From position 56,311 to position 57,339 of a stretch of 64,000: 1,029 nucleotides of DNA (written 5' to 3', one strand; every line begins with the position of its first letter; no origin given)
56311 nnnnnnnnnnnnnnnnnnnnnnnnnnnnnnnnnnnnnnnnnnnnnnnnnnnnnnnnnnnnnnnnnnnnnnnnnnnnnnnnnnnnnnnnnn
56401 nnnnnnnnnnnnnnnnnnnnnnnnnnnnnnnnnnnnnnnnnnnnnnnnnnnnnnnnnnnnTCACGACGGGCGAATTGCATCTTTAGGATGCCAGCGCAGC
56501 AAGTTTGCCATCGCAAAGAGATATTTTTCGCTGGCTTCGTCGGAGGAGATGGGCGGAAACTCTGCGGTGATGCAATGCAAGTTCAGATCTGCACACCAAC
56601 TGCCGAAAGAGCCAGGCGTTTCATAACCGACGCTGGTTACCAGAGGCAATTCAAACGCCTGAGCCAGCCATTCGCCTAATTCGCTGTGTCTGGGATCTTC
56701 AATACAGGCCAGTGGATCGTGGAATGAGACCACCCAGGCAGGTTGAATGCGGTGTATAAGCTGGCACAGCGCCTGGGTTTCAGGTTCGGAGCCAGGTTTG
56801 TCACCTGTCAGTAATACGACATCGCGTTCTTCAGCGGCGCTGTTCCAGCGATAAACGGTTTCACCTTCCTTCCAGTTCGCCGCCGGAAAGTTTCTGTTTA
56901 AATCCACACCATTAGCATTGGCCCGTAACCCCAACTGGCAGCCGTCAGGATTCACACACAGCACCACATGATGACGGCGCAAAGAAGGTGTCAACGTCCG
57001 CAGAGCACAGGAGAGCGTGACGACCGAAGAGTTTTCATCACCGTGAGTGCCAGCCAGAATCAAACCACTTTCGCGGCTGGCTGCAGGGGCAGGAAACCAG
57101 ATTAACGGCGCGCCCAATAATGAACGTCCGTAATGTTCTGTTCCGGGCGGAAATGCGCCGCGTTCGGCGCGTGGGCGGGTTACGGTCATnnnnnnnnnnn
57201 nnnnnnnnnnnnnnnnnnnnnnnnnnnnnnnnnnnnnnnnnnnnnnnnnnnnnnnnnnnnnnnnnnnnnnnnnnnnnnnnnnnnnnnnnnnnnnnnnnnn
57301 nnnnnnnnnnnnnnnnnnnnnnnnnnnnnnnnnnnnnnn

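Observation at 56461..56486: Convergent ycjG and mpaA coding regions overlap by 26 bp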

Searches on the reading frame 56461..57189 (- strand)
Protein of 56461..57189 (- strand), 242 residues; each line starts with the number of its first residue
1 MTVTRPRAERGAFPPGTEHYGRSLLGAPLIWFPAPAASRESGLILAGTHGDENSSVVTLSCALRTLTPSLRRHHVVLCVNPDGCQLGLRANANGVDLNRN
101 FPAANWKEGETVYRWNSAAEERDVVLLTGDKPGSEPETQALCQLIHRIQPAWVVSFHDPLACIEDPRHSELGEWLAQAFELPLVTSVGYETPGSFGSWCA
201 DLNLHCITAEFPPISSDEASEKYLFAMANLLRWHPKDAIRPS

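Call 12: search_solved_structures(query=window:56461-57189:-, show_alignments=2)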
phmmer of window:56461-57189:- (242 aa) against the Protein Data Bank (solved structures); distinct sequences matched with E-value up to 0.001: 2.
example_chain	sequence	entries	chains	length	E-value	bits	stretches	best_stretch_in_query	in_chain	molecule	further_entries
5hxd_A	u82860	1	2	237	1.4e-166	555.4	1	1-237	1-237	Protein MpaA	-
4axv_A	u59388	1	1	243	2.8e-81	275.9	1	6-235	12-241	MPAA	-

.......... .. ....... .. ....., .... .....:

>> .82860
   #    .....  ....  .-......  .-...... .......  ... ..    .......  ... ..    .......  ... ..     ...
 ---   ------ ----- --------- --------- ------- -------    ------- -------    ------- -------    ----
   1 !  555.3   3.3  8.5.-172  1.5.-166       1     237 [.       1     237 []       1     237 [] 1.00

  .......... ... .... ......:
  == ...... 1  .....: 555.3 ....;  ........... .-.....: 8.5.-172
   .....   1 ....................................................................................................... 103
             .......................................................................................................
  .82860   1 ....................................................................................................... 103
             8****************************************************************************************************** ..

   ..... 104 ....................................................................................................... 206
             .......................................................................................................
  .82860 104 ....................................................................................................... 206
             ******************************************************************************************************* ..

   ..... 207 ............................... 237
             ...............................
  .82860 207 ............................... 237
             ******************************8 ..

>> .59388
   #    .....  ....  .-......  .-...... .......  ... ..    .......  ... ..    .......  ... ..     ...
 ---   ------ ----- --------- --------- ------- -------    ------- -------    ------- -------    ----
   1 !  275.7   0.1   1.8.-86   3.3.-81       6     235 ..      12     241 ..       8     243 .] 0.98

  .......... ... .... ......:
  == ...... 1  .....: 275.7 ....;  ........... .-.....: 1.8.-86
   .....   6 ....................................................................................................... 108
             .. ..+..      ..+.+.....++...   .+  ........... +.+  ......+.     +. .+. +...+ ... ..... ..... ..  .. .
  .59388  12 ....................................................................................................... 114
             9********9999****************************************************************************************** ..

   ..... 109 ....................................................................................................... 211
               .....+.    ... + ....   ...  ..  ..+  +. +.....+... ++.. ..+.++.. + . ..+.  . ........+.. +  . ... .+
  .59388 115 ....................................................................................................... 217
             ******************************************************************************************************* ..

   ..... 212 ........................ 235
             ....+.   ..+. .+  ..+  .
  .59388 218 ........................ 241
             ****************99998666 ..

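Call 14: find_related_loci(query=window:56461-57189:-, collection=genome_contigs, flank=3000)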
Query window:56461-57189:- (242 aa) in genome_contigs; peptide patterns used: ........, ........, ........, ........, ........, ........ (x = any residue, [..] = any of these).
262 stretches matched a pattern; 215 encode a relative of the query (tblastn E <= 1e-3); the best 80 are kept; 80 distinct loci.
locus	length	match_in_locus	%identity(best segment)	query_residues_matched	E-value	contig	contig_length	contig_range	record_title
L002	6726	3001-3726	99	1-242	5e-163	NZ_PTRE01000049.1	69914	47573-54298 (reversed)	Escherichia sp. MOD1-EC7003 MOD1-EC7003_49_length_69914_cov_109, whole genome shotgun sequence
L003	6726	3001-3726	98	1-242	7e-161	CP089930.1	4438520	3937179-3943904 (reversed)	Escherichia coli strain E69 chromosome, complete genome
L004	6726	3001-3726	96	1-242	6e-159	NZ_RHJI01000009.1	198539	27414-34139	Escherichia sp. E1V33 1V33_9_consensus, whole genome shotgun sequence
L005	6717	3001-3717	97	1-239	7e-159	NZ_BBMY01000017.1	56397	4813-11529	Escherichia albertii NBRC 107761 = DSM 17582 strain NBRC 107761, whole genome shotgun sequence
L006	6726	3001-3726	96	1-242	3e-158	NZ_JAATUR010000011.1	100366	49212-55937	Escherichia coli strain SCPM-O-B-8794 11length=100366, whole genome shotgun sequence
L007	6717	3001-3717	93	1-239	2e-153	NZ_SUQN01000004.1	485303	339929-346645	Citrobacter gillenii strain UMG736 UMG736_4, whole genome shotgun sequence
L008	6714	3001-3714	95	1-238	2e-153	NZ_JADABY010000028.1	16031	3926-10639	Citrobacter sp. Res13-Sevr-PEB04-36 seq_tig28, whole genome shotgun sequence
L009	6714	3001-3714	94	1-238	4e-153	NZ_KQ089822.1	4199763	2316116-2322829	Citrobacter sp. MGH106 aetzL-supercont1.1, whole genome shotgun sequence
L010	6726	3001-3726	97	1-242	7e-159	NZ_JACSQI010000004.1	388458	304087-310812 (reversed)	Escherichia whittamii strain Sa2BVA5 NODE_4_length_388458_cov_7.964772, whole genome shotgun sequence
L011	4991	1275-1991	93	1-239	3e-153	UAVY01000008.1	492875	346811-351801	Citrobacter koseri strain NCTC10786 genome assembly, contig: ERS513143SCcontig000008, whole genome shotgun sequence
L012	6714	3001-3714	93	1-238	3e-152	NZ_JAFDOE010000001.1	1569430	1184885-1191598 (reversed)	Citrobacter sp. FP75 contig1, whole genome shotgun sequence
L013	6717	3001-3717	93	1-239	4e-152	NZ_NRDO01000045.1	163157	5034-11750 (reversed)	Citrobacter sp. NCU1 contig_45, whole genome shotgun sequence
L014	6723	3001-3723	94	1-240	9e-152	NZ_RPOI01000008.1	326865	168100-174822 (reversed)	Citrobacter youngae strain CCUG 30791 citrobacter_youngae_CCUG30791T_0000008, whole genome shotgun sequence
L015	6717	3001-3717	92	1-239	4e-151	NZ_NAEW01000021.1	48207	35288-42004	Citrobacter braakii strain ATCC 51113 CbraakiiATCC_L001_NODE_21_length_48207__21.9397, whole genome shotgun sequence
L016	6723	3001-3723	93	1-240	3e-151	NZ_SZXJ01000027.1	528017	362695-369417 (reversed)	Citrobacter sp. wls619 contig15, whole genome shotgun sequence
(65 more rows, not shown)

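Call 42: find_homologous_proteins(query=window:56461-57189:-, max_evalue=1e-10)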
Query window:56461-57189:- (242 aa): 3179 proteins with E <= 1e-10 among 4549 candidates; the best 120 are listed.
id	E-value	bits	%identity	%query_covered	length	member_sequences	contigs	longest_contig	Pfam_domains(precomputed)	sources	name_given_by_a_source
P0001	2.7e-163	559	99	100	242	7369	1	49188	PF24827.2,PF00246.30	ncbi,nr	ncbi:murein tripeptide amidase MpaA [Escherichia coli]|nr:murein tripeptide amidase MpaA [Escherichi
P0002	4.1e-151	520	93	98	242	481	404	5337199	PF24827.2,PF00246.30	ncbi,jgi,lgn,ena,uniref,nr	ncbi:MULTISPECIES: murein tripeptide amidase MpaA [Citrobacter]|uniref:murein tripeptide amidase Mpa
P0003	2.6e-142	491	98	88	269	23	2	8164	PF00246.30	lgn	-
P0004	1.4e-140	485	87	98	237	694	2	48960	PF00246.30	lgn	-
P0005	2.0e-140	485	90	100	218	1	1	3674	PF00246.30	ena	-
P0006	1.1e-139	482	85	98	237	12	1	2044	PF00246.30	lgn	-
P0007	2.1e-139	481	85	98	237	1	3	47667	PF00246.30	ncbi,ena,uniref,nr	ncbi:murein tripeptide amidase MpaA [uncultured Enterobacter sp.]|uniref:murein tripeptide amidase M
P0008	2.4e-139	481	86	98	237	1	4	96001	PF00246.30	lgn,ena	-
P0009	4.2e-139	480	85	98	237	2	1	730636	PF00246.30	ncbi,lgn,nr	ncbi:TPA: murein tripeptide amidase MpaA [Enterobacter mori]|nr:murein tripeptide amidase MpaA [Ente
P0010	4.5e-139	480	85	98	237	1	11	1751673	PF00246.30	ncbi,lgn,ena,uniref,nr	ncbi:murein tripeptide amidase MpaA [Enterobacter quasimori]|uniref:Murein peptide amidase A n=1 Tax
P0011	4.8e-139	480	85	98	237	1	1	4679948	PF00246.30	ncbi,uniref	ncbi:murein tripeptide amidase MpaA [Enterobacter mori]|uniref:murein tripeptide amidase MpaA n=1 Ta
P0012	4.9e-139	480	85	98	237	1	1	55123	PF00246.30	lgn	-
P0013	5.0e-139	480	85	98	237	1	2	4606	PF00246.30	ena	-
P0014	6.4e-139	480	85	98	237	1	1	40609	PF00246.30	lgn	-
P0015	7.3e-139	479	85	98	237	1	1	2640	PF00246.30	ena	-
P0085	2.3e-118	412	75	96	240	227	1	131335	PF24827.2,PF00246.30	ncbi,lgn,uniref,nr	ncbi:murein tripeptide amidase MpaA [Cronobacter dublinensis]|uniref:murein tripeptide amidase MpaA 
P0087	4.0e-118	411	75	97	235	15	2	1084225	PF24827.2,PF00246.30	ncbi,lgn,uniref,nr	ncbi:murein tripeptide amidase MpaA [Erwinia sp. JUb26]|uniref:murein tripeptide amidase MpaA n=1 Ta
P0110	2.3e-114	399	74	97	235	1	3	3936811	PF24827.2,PF00246.30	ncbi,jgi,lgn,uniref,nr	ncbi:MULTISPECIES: murein tripeptide amidase MpaA [Pantoea]|uniref:Murein peptide amidase A n=1 Tax=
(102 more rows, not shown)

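Call 43: find_encoding_contigs(protein=P0110, flank=3000, max_places=1)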
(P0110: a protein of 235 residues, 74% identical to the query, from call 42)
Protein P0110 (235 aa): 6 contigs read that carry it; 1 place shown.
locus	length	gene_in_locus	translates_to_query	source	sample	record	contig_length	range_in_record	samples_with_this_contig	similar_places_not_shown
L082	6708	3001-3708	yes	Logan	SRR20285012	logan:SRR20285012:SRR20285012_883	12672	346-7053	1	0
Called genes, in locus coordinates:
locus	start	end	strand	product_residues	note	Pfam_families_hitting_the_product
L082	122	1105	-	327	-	PF01544:CorA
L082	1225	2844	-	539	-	PF00496:SBP_bac_5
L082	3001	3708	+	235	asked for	PF00246:Peptidase_M14, PF24827:AstE_AspA_cat (weak)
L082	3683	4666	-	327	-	PF02746:MR_MLE_N, PF13378:MR_MLE_C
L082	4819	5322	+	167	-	PF00578:AhpC-TSA, PF08534:Redoxin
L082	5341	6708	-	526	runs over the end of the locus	PF00158:Sigma54_activat, PF14532:Sigma54_activ_2, PF07728:AAA_5 (faint), PF25601:AAA_lid_14, PF18024:HTH_50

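Call 44: find_encoding_contigs(protein=P0085, flank=3000, max_places=1)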
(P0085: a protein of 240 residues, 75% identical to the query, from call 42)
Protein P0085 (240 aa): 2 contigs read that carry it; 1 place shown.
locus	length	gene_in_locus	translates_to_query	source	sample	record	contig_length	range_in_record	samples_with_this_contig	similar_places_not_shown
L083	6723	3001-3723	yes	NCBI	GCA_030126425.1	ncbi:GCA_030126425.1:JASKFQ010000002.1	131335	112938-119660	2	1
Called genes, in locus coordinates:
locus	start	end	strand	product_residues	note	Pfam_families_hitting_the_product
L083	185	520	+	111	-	PF11183:PmrD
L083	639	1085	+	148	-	PF07007:LprI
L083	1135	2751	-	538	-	PF00496:SBP_bac_5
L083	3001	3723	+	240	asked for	PF00246:Peptidase_M14, PF24827:AstE_AspA_cat (weak)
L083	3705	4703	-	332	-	PF02746:MR_MLE_N, PF13378:MR_MLE_C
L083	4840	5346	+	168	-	PF00578:AhpC-TSA, PF08534:Redoxin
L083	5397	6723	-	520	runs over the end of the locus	PF13188:PAS_8 (faint), PF00158:Sigma54_activat, PF14532:Sigma54_activ_2, PF25601:AAA_lid_14, PF18024:HTH_50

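Call 45: find_encoding_contigs(protein=P0087, flank=3000, max_places=1)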
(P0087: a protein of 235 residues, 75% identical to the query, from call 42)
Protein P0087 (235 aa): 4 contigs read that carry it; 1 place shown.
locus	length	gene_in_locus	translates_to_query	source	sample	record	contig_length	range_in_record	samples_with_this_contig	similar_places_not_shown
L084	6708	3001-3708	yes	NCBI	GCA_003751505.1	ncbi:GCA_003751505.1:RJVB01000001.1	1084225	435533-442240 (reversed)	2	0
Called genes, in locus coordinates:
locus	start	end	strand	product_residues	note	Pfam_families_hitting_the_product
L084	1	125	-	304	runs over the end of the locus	PF03123:CAT_RBD, PF00874:PRD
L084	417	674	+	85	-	PF08972:DUF1902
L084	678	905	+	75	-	-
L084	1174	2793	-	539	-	PF00496:SBP_bac_5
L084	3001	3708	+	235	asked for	PF00246:Peptidase_M14, PF24827:AstE_AspA_cat (weak)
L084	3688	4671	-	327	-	PF02746:MR_MLE_N, PF13378:MR_MLE_C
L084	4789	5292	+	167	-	PF00578:AhpC-TSA, PF08534:Redoxin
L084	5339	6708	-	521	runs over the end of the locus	PF01842:ACT (weak), PF13291:ACT_4 (weak), PF00158:Sigma54_activat, PF14532:Sigma54_activ_2, PF07728:AAA_5 (weak), PF25601:AAA_lid_14, PF18024:HTH_50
